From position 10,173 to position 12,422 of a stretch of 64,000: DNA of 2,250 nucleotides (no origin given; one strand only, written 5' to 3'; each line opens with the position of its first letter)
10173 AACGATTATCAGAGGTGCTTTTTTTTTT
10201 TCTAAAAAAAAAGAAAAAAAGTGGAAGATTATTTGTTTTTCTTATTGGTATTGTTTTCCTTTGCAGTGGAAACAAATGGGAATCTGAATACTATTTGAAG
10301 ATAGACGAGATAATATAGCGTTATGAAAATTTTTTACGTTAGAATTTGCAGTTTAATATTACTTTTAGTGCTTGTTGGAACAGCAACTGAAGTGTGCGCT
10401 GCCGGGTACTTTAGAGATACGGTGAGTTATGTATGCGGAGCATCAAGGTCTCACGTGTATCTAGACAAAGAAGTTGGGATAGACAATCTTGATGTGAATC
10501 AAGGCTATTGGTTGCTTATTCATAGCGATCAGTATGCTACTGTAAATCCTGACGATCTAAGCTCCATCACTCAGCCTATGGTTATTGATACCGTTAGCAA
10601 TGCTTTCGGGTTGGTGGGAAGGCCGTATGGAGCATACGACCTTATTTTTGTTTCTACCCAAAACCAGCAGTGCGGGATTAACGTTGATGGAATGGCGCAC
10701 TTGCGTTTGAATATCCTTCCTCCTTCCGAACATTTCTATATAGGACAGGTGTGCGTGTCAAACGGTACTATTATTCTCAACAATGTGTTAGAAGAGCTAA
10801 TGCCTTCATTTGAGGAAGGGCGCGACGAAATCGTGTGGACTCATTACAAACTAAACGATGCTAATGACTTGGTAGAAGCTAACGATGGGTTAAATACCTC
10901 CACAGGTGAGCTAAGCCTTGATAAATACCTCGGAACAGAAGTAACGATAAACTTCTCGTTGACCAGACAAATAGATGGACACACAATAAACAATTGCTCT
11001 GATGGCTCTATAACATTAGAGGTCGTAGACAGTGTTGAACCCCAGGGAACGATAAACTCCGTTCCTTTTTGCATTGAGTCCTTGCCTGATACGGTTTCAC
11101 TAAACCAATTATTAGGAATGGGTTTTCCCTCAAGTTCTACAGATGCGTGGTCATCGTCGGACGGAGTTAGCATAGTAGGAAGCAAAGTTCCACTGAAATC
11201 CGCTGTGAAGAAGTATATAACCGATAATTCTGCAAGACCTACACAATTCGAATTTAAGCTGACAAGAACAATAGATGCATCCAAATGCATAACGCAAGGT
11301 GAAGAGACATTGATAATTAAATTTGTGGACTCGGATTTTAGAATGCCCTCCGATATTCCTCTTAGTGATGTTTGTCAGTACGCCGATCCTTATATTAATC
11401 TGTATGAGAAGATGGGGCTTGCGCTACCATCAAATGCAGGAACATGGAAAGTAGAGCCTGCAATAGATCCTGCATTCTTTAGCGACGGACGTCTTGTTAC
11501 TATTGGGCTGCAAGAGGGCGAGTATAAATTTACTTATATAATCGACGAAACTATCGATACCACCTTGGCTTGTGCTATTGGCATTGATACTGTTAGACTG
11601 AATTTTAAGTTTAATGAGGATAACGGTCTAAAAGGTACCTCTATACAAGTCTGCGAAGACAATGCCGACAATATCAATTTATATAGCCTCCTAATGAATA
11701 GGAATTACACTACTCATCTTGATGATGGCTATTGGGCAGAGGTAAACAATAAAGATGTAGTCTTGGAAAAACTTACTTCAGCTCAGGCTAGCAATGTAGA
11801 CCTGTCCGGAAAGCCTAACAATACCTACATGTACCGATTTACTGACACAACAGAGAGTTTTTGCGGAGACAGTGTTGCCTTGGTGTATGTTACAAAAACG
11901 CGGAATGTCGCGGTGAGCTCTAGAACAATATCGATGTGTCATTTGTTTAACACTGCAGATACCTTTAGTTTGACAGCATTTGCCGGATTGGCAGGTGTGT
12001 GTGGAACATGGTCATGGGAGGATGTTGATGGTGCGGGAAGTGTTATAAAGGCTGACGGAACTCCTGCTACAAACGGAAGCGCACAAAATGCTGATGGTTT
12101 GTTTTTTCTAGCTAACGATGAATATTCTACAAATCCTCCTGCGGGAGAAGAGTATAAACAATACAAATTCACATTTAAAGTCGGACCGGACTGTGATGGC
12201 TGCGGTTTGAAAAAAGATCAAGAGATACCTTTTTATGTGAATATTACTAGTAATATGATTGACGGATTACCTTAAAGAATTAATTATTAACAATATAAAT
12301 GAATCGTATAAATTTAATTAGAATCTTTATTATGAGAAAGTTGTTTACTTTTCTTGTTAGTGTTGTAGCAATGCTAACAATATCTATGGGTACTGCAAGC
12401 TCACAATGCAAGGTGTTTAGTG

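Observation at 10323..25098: Candidate surface system: four sorting-domain-less paralogues, one T9SS type-B cargo paralogue, PorP/SprF and an OmpA/PD40 protein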

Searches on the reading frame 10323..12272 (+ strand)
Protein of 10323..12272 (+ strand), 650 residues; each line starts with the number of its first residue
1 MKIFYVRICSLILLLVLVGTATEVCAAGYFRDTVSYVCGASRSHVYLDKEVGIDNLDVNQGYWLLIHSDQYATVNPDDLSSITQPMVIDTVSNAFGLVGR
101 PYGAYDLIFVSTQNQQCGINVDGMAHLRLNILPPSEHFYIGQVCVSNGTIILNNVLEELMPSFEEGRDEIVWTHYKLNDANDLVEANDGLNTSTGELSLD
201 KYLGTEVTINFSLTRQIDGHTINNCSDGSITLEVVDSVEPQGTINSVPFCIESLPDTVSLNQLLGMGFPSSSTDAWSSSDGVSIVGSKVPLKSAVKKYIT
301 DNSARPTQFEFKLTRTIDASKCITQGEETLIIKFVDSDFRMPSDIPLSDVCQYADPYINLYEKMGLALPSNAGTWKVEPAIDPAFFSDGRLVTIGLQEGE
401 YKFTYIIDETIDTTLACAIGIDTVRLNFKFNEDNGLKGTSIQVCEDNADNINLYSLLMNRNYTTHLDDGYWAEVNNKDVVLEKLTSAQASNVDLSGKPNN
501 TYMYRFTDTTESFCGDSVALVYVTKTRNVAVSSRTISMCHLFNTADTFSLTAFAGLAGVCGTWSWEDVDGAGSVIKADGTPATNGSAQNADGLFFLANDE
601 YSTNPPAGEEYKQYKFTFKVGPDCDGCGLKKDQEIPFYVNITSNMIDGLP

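Call 4: search_protein_families(library=pfam, proteins=[window:10323-12272:+], max_evalue=0.1)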
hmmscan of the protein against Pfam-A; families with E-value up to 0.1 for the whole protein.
window:10323-12272:+ (650 aa): 1 family
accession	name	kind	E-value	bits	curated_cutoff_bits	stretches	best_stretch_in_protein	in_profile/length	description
PF21838.2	DUF6897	-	0.047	13.8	23.9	0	200-233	7-39/58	Domain of unknown function (DUF6897)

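Call 5: search_protein_families(library=ncbifam, proteins=[window:10323-12272:+], max_evalue=0.1)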
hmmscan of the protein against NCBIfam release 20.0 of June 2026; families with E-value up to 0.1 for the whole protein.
window:10323-12272:+ (650 aa): 0 families
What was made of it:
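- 10323..12275 (+): Paralogue A: 650 aa, Sec signal, six Cys-bracketed Ig-like domains, no CTD. No CTD or other family hit (calls 4, 5).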

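Call 26: search_protein_representatives(alignment_id=A1)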
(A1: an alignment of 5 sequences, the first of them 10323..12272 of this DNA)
Query: 5 sequences, 635 profile positions. Proteins with E-value up to 0.001 (for the whole library): 238; up to 1e-10: 124; up to 1e-30: 63. The best 150 are listed.
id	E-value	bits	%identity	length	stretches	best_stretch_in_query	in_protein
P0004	1.6e-240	816.4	-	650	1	1-634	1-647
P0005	3.7e-204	696.3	-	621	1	1-632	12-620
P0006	1.8e-182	624.6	-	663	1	1-633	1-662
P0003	4.1e-170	583.8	-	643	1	1-634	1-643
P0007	3.1e-111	389.3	-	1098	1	1-633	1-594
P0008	6.4e-93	328.8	-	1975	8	341-542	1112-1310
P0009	3.6e-85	303.2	-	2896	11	87-465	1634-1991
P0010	7.1e-76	272.5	-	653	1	1-632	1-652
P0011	2.2e-72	261.0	-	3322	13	279-553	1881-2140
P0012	2.4e-66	241.0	-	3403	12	275-552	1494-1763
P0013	4.7e-59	216.9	-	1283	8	326-551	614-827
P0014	1.6e-54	201.9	-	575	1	4-633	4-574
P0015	3.1e-54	201.0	-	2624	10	200-464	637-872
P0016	1.3e-49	185.7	-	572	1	6-631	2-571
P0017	2.6e-49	184.7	-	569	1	1-632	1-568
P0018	3.0e-49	184.5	-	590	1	1-633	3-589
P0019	1.0e-48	182.7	-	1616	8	280-517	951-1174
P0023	2.2e-48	181.6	-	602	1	6-632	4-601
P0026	6.2e-45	170.3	-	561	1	4-633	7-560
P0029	1.3e-42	162.6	-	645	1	14-629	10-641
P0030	1.0e-41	159.6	-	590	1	38-614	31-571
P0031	1.9e-41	158.7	-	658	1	29-634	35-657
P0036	3.0e-40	154.7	-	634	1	31-627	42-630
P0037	8.1e-40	153.3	-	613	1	6-631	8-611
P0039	3.8e-39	151.1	-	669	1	36-627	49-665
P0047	3.0e-37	144.8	-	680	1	27-631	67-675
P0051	2.8e-36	141.6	-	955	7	323-449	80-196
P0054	5.2e-35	137.5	-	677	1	6-633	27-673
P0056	8.7e-35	136.7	-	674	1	7-627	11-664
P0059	9.8e-33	129.9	-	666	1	28-629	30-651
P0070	2.2e-28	115.6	-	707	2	294-632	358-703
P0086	4.1e-19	85.0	-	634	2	300-632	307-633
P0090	1.8e-18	82.9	-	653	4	35-133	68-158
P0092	6.2e-17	77.8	-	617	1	1-635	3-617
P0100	2.2e-15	72.6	-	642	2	7-143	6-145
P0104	7.4e-15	70.9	-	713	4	309-437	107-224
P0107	3.3e-14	68.7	-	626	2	296-631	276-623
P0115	2.1e-12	62.8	-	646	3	27-144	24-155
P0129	1.8e-10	56.4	-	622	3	19-168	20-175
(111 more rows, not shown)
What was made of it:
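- Tried and rejected: The exhaustive profile search was needed to see the family (call 26).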

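Call 33: find_encoding_contigs(protein=P0014, flank=10000, max_places=2)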
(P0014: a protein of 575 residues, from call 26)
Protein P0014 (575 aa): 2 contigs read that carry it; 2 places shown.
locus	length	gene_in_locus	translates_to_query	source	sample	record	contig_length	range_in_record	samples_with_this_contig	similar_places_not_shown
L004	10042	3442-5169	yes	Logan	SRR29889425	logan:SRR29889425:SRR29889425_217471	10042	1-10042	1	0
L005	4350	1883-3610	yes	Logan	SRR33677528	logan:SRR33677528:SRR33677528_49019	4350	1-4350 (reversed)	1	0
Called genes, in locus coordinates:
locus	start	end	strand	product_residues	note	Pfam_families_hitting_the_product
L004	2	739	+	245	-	?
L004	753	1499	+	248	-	PF07610:DUF1573, PF22544:HYDIN_VesB_CFA65-like_Ig (weak)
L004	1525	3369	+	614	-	-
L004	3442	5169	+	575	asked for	-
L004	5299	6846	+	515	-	PF17803:Cadherin_4 (weak), PF17892:Cadherin_5, PF17963:Big_9, PF17803:Cadherin_4, PF17892:Cadherin_5, PF17963:Big_9, PF13585:CHU_C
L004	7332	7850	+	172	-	-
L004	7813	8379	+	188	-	PF03929:PepSY_TM (faint), PF16357:PepSY_TM_like_2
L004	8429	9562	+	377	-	PF00953:Glycos_transf_4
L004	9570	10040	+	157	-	?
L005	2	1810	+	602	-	?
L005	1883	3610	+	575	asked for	-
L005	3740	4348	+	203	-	?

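Call 34: find_encoding_contigs(protein=P0017, flank=10000, max_places=2)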
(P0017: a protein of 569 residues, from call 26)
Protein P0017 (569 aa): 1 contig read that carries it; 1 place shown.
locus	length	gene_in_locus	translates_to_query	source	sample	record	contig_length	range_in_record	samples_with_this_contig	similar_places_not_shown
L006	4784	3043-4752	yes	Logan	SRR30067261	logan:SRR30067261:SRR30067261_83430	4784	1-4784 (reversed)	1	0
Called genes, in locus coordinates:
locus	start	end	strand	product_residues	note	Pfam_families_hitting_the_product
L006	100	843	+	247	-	PF07610:DUF1573, PF22544:HYDIN_VesB_CFA65-like_Ig, PF15780:ASH (faint)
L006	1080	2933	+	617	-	-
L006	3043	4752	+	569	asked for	-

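Call 35: find_encoding_contigs(protein=P0029, flank=10000, max_places=2)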
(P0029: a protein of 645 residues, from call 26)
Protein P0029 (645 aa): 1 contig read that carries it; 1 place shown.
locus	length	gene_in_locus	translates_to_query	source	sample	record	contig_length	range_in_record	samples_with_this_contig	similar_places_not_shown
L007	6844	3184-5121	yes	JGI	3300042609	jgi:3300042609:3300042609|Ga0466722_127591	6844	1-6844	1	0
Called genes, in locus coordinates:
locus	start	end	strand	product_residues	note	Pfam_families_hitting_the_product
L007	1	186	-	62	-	?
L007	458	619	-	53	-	-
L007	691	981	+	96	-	-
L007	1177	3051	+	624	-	-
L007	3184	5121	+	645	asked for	-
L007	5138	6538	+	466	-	PF13585:CHU_C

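Call 36: find_encoding_contigs(protein=P0037, flank=10000, max_places=2)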
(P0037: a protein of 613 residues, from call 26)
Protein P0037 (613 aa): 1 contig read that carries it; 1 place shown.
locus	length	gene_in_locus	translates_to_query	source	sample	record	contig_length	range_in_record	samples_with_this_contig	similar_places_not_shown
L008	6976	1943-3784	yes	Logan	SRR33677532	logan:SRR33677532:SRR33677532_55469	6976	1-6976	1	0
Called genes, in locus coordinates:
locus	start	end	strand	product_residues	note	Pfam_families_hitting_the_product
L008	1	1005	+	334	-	?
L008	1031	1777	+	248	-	PF07610:DUF1573, PF22544:HYDIN_VesB_CFA65-like_Ig (weak)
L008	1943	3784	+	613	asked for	-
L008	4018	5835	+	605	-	-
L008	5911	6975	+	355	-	?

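Call 42: list_cluster_members(proteins=[P0016, P0018, P0023, P0026, P0030, P0031, P0036, P0100, P0115, P0092])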
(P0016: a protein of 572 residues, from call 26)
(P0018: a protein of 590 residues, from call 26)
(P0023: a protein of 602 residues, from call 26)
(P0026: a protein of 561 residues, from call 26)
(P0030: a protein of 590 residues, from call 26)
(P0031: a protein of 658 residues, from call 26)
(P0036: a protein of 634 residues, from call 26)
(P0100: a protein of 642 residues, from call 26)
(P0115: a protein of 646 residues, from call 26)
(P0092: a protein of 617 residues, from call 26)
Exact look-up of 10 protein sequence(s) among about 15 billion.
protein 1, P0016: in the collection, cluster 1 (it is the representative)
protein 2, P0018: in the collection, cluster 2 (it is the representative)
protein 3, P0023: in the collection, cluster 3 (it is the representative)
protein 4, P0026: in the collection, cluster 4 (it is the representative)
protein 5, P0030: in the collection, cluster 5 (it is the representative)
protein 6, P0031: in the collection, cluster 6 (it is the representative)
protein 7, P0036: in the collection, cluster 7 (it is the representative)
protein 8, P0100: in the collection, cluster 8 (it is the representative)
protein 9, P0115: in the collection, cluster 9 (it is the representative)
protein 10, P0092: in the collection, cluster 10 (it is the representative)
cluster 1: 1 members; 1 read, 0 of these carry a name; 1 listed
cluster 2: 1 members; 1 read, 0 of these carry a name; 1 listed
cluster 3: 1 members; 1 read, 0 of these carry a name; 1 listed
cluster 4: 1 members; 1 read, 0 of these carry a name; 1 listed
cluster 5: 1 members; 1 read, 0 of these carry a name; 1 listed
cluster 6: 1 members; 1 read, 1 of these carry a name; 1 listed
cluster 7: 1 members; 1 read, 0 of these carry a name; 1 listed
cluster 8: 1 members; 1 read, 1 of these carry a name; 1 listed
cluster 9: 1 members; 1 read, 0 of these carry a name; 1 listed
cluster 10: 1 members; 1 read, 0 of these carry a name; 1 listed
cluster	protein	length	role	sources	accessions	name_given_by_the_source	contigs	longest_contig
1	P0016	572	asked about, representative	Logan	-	-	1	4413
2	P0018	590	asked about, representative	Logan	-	-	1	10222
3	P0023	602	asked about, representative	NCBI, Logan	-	-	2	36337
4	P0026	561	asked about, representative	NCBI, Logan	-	-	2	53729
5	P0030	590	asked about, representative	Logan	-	-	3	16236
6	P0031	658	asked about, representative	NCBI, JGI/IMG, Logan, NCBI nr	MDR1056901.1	MAG: hypothetical protein LBL90_14075 [Prevotellaceae bacterium] | hypothetical protein | hypothetical protein [Prevotellaceae bacterium]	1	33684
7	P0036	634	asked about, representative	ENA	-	-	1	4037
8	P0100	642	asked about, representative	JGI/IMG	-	hypothetical protein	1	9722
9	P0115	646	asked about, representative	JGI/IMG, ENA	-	-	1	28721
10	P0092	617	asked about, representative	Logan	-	-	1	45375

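Call 43: find_encoding_contigs(protein=P0026, flank=10000, max_places=1)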
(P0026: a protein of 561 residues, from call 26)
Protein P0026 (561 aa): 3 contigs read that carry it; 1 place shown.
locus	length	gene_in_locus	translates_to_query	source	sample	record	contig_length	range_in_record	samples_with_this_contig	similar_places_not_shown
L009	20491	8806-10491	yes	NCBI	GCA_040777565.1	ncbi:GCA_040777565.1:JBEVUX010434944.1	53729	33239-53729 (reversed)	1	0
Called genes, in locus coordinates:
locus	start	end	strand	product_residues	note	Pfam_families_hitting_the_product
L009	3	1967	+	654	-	?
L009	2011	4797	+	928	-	PF17132:Glyco_hydro_106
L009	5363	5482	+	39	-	-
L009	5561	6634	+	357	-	PF22544:HYDIN_VesB_CFA65-like_Ig, PF07610:DUF1573, PF15780:ASH (faint), PF22076:Cep192_D6 (faint)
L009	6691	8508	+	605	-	-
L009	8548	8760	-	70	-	-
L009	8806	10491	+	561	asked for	-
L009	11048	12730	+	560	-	PF13573:SprB (weak), PF13585:CHU_C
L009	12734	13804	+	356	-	PF11751:PorP_SprF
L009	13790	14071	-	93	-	-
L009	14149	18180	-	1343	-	PF07494:Reg_prop (faint), PF08450:SGL (faint), PF23748:Beta-prop_LRRK2 (faint), PF07495:Y_Y_Y, PF00512:HisKA, PF02518:HATPase_c, PF00072:Response_reg, PF12833:HTH_18, +1 more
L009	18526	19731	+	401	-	PF03663:Glyco_hydro_76 (faint), PF07470:Glyco_hydro_88, PF01532:Glyco_hydro_47 (faint)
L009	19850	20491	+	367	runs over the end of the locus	PF01636:APH, PF01633:Choline_kinase (faint)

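Call 44: find_encoding_contigs(protein=P0031, flank=10000, max_places=1)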
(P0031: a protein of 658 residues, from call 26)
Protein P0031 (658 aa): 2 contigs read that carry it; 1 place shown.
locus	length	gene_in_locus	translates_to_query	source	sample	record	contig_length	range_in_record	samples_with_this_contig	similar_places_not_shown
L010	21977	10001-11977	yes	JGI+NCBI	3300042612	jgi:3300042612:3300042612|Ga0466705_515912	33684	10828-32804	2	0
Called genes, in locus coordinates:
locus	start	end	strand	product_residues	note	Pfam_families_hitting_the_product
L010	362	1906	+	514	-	-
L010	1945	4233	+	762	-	PF13328:HD_4, PF01966:HD (weak), PF04607:RelA_SpoT, PF02824:TGS, PF28438:RelA_RIS, PF13291:ACT_4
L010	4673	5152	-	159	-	PF08218:Citrate_ly_lig (faint), PF01467:CTP_transf_like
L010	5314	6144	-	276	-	PF16138:DUF4846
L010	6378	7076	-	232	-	PF03167:UDG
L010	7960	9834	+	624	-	-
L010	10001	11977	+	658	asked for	-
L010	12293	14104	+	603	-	PF13585:CHU_C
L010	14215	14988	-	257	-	PF03099:BPL_LplA_LipB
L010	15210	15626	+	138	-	PF02410:RsfS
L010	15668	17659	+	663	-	PF06480:FtsH_ext (faint), PF00004:AAA, PF07728:AAA_5 (weak), PF17862:AAA_lid_3, PF01434:Peptidase_M41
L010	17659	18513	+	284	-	PF01148:CTP_transf_1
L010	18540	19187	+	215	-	PF02666:PS_Dcarbxylase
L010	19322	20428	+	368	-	PF01594:AI-2E_transport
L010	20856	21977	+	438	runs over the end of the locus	PF03190:Thioredox_DsbH (weak), PF13098:Thioredoxin_2 (weak), PF13899:Thioredoxin_7 (weak)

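Call 45: find_encoding_contigs(protein=P0115, flank=10000, max_places=1)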
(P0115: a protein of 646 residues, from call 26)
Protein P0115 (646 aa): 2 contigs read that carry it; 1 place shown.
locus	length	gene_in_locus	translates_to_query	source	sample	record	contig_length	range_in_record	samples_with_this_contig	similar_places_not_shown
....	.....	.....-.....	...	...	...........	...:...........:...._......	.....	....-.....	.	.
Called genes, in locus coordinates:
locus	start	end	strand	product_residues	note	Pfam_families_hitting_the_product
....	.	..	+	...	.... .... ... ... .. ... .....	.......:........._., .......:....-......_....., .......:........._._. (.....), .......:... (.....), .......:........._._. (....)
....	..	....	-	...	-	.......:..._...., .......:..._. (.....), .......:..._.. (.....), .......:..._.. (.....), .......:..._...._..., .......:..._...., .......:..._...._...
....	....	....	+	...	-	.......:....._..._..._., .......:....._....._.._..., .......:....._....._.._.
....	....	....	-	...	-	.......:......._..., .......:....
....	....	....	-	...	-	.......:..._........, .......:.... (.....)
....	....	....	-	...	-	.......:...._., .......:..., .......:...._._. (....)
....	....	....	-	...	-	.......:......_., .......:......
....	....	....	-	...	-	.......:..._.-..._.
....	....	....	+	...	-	-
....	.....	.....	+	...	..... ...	-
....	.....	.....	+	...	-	-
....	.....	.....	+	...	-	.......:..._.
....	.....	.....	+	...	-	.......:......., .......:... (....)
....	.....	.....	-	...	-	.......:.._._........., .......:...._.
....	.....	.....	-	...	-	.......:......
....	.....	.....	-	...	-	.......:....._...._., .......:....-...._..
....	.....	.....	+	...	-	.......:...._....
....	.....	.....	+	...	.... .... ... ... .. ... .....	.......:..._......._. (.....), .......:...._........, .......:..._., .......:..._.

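Call 71: find_encoding_contigs(protein=P0023, flank=10000, max_places=1)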
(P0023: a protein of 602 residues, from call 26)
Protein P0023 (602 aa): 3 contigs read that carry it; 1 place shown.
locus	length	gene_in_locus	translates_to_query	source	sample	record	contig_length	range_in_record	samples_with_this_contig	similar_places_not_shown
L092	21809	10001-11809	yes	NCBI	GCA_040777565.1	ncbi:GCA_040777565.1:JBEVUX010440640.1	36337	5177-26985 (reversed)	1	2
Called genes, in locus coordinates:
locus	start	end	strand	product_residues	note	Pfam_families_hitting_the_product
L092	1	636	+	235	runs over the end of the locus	PF16132:DUF4843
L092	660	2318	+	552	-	-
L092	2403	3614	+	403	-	PF00085:Thioredoxin, PF03190:Thioredox_DsbH, PF13899:Thioredoxin_7, PF13098:Thioredoxin_2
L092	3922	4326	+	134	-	PF00903:Glyoxalase, PF13468:Glyoxalase_3, PF13669:Glyoxalase_4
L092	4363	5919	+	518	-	PF01039:Carboxyl_trans, PF03255:ACCA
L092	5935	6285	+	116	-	PF04277:OAD_gamma (weak)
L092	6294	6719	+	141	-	PF25917:BSH_RND (faint), PF25984:BSH_YknX (faint), PF25973:BSH_CzcB (faint), PF00364:Biotin_lipoyl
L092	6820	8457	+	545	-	PF03977:OAD_beta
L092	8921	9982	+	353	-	PF07610:DUF1573, PF15780:ASH (faint), PF22544:HYDIN_VesB_CFA65-like_Ig, PF22067:Cep192_D3 (faint)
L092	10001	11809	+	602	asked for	-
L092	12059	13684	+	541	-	PF19081:Ig_7 (faint), PF13573:SprB (faint), PF13585:CHU_C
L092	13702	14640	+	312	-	PF11751:PorP_SprF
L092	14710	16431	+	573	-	PF07676:PD40 (faint), PF00691:OmpA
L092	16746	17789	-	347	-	PF01075:Glyco_transf_9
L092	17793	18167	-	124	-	PF19662:DUF6165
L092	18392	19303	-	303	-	PF04960:Glutaminase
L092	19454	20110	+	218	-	PF01810:LysE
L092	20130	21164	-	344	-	PF09640:DUF2027, PF01713:Smr (weak)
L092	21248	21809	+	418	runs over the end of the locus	PF02547:Queuosine_synth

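Call 72: find_encoding_contigs(protein=P0092, flank=10000, max_places=1)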
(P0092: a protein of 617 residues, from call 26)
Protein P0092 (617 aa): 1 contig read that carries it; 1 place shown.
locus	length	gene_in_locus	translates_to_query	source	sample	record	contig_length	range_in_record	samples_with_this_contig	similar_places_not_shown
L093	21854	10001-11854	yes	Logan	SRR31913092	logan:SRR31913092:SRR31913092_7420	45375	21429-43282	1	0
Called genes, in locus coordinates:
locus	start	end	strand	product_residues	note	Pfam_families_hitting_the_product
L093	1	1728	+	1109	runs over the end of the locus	PF13620:CarboxypepD_reg, PF13715:CarbopepD_reg_2, PF25183:OMP_b-brl_4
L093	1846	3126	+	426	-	PF00675:Peptidase_M16 (weak), PF05193:Peptidase_M16_C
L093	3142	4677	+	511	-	-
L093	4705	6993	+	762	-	PF13328:HD_4, PF01966:HD (weak), PF04607:RelA_SpoT, PF02824:TGS, PF28438:RelA_RIS, PF13291:ACT_4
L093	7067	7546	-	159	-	PF08218:Citrate_ly_lig (faint), PF01467:CTP_transf_like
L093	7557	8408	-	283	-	PF16138:DUF4846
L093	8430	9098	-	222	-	PF03167:UDG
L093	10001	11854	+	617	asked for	-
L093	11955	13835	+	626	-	-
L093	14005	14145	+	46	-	-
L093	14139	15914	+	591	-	PF13573:SprB (faint), PF13585:CHU_C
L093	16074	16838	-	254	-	PF03099:BPL_LplA_LipB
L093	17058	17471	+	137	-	PF02410:RsfS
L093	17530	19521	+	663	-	PF06480:FtsH_ext (faint), PF00004:AAA, PF07728:AAA_5 (weak), PF17862:AAA_lid_3, PF01434:Peptidase_M41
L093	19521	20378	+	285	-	PF01148:CTP_transf_1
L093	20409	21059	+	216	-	PF13567:DUF4131 (faint), PF02666:PS_Dcarbxylase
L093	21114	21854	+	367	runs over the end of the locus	PF01594:AI-2E_transport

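Call 79: find_related_loci(query=A6, collection=metagenome_contigs, flank=10000)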
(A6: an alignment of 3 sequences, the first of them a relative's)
Query A6 (575 aa) in metagenome_contigs; peptide patterns used: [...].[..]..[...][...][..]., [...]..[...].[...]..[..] (x = any residue, [..] = any of these).
600 stretches matched a pattern, but none encodes a relative of the query by tblastn (E <= 1e-3).

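Call 81: find_related_loci(query=A7, collection=metagenome_contigs, flank=10000)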
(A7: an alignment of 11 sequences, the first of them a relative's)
Query A7 (646 aa) in metagenome_contigs; peptide patterns used: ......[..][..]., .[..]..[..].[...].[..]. (x = any residue, [..] = any of these).
115 stretches matched a pattern, but none encodes a relative of the query by tblastn (E <= 1e-3).
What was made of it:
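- Tried and rejected: Both metagenome scans with subfamily alignments confirmed nothing (calls 79, 81).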
